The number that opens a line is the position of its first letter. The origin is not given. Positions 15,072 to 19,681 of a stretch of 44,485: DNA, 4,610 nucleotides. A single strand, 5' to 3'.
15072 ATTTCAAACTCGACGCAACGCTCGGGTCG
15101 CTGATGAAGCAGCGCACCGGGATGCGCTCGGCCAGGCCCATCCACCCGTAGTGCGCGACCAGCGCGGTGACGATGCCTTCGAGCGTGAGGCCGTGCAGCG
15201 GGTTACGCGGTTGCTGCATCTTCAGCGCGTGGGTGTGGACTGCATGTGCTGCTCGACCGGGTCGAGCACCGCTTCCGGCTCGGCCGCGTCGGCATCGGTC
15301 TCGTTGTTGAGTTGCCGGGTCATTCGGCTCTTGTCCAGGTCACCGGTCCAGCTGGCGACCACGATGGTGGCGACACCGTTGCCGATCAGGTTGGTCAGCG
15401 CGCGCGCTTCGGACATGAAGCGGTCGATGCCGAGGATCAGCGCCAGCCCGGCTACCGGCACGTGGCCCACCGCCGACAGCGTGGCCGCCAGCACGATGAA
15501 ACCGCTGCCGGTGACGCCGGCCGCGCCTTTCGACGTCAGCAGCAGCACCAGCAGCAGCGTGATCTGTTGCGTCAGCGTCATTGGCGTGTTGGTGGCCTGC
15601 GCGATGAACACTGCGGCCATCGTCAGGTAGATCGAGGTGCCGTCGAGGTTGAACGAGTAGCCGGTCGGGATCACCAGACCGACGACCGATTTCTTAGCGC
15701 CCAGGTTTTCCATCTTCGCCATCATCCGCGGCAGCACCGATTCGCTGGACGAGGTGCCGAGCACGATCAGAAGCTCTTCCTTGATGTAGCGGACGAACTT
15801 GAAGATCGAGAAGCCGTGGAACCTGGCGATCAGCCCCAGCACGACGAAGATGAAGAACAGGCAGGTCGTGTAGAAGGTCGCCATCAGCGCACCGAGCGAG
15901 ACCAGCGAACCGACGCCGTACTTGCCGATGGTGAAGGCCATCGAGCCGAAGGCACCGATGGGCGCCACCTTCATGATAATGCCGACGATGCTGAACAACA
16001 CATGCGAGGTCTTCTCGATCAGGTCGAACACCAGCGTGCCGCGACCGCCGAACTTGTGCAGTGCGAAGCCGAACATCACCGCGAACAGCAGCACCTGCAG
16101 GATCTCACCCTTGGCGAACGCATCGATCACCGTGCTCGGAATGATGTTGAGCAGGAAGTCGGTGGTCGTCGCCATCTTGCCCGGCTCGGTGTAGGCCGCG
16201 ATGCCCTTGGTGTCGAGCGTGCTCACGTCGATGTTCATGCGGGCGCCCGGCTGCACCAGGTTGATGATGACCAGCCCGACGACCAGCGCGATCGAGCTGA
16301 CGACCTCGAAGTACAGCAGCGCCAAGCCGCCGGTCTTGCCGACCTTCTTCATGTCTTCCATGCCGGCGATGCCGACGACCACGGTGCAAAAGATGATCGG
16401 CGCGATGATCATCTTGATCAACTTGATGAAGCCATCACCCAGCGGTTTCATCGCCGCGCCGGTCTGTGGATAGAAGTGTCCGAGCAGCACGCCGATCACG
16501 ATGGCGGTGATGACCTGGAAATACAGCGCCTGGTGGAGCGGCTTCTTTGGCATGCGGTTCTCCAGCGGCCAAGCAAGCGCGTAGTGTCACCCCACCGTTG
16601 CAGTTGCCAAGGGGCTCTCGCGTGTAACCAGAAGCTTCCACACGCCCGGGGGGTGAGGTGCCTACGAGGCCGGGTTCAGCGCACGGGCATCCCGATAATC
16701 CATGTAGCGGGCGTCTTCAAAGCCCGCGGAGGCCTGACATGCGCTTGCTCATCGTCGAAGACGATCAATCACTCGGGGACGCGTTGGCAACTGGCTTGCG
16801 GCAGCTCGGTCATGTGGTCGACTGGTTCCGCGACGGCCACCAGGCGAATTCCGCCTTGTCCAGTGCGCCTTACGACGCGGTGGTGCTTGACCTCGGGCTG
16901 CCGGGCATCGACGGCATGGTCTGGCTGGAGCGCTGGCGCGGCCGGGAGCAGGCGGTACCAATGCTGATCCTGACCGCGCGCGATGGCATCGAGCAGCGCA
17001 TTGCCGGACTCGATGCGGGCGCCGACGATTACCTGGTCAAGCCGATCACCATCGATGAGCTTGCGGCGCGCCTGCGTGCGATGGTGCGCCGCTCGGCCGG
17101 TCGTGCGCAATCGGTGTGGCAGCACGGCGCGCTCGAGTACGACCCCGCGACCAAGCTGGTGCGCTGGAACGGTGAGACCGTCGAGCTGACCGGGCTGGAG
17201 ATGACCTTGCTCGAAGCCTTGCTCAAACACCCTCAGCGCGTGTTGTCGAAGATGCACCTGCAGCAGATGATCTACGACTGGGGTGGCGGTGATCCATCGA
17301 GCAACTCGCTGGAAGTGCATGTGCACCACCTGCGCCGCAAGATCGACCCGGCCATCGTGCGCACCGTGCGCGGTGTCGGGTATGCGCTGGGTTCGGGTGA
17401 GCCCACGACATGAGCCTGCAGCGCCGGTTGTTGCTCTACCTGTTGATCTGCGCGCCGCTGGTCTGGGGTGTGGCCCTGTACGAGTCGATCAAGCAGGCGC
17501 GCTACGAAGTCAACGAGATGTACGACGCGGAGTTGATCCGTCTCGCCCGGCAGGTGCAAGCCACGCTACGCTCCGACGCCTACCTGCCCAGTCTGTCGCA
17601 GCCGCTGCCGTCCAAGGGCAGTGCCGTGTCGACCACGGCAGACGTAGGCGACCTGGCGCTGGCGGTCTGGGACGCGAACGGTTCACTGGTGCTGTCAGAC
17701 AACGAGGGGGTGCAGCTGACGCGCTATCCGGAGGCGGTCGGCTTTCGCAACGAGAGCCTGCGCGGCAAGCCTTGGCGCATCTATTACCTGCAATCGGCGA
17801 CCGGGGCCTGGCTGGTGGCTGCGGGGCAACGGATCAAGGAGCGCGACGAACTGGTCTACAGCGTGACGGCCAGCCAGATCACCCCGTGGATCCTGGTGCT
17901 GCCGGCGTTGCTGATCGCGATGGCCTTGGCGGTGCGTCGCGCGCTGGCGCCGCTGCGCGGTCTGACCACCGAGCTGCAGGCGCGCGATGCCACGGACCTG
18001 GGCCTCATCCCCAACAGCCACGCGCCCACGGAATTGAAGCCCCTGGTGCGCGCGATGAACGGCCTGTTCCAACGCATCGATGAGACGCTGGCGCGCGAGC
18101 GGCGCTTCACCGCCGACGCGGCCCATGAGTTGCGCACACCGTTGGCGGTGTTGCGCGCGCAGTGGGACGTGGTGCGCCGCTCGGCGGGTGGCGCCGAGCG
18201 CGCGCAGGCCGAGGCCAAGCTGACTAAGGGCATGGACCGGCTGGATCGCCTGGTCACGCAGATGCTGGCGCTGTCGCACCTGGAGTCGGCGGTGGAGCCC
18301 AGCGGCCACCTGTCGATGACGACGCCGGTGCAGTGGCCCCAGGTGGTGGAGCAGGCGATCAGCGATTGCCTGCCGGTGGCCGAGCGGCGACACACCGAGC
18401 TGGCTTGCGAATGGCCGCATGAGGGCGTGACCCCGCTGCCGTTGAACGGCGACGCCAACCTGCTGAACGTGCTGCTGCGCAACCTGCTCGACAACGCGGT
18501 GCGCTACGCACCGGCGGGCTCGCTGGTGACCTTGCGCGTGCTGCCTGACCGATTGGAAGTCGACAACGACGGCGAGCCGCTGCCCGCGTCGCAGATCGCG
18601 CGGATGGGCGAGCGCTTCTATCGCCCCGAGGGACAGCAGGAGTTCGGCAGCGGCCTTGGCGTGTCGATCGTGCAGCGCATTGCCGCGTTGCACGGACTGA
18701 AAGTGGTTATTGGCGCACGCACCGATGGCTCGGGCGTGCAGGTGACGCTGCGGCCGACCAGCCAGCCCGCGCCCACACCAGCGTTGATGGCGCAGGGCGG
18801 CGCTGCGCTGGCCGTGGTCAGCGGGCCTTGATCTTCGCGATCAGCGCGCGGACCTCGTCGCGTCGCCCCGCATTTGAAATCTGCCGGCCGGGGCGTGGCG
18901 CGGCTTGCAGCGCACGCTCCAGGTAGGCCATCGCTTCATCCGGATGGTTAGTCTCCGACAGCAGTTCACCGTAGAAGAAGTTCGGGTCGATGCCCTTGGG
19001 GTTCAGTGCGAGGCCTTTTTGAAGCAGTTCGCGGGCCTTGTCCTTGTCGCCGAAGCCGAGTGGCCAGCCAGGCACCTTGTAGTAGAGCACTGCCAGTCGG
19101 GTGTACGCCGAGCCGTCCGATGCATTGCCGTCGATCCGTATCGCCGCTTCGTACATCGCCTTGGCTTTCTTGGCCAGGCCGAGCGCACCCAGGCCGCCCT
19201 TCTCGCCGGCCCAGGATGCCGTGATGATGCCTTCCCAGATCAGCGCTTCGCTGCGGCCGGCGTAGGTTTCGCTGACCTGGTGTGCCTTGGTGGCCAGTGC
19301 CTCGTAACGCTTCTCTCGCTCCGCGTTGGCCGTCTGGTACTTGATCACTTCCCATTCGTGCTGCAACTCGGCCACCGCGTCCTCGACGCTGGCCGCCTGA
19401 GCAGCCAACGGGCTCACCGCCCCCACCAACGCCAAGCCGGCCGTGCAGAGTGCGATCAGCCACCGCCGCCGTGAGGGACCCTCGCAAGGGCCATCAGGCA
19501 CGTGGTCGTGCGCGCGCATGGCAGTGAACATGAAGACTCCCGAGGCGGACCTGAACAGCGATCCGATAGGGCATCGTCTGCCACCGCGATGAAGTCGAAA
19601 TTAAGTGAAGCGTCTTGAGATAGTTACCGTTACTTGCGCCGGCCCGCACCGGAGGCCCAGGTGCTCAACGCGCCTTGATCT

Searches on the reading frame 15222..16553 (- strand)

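Call 9: search_protein_families(library=pfam, proteins=[window:15222-16553:-], max_evalue=0.001)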
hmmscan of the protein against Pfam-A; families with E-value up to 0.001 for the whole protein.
window:15222-16553:- (443 aa): 1 family
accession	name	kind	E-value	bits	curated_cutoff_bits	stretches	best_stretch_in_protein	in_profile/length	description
PF00375.23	SDF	-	1.4e-113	380.3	27.9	1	10-402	1-387/387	Sodium:dicarboxylate symporter family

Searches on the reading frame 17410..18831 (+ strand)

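Call 9: search_protein_families(library=pfam, proteins=[window:17410-18831:+], max_evalue=0.001)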
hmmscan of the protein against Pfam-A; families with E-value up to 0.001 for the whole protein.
window:17410-18831:+ (473 aa): 4 families
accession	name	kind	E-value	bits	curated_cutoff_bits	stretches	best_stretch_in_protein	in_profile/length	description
PF02518.31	HATPase_c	-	1.9e-15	57.7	26.4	1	347-449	1-107/111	Histidine kinase-, DNA gyrase B-, and HSP90-like ATPase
PF08521.16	2CSK_N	-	2.1e-12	47.7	23.2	1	17-149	3-137/140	Two-component sensor kinase N-terminal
PF00512.31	HisKA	-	5.9e-11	42.7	26.9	1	230-293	2-65/66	His Kinase A (phospho-acceptor) domain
PF00672.30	HAMP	-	0.00022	21.9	25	0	174-224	2-52/53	HAMP domain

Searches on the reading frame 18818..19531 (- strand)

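Call 10: search_protein_families(library=pfam, proteins=[window:18818-19531:-], max_evalue=0.001)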
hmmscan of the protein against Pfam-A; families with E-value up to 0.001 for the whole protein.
window:18818-19531:- (237 aa): 6 families
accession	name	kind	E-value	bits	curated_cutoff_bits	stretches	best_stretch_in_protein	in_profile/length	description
PF13181.12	TPR_8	-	4.6e-10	39.3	25.7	0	185-212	5-32/34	Tetratricopeptide repeat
PF14559.12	TPR_19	-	1e-08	35.8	25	1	161-213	5-57/68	Tetratricopeptide repeat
PF07719.23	TPR_2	-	4e-08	33.2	27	0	185-213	5-33/34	Tetratricopeptide repeat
PF13428.12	TPR_14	-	7.3e-08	32.8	23.5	0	187-213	7-33/44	Tetratricopeptide repeat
PF00515.34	TPR_1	-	1.8e-06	28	27.8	0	189-212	9-32/34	Tetratricopeptide repeat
PF13424.12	TPR_12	-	1.2e-05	25.8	30.1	0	187-211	51-75/77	Tetratricopeptide repeat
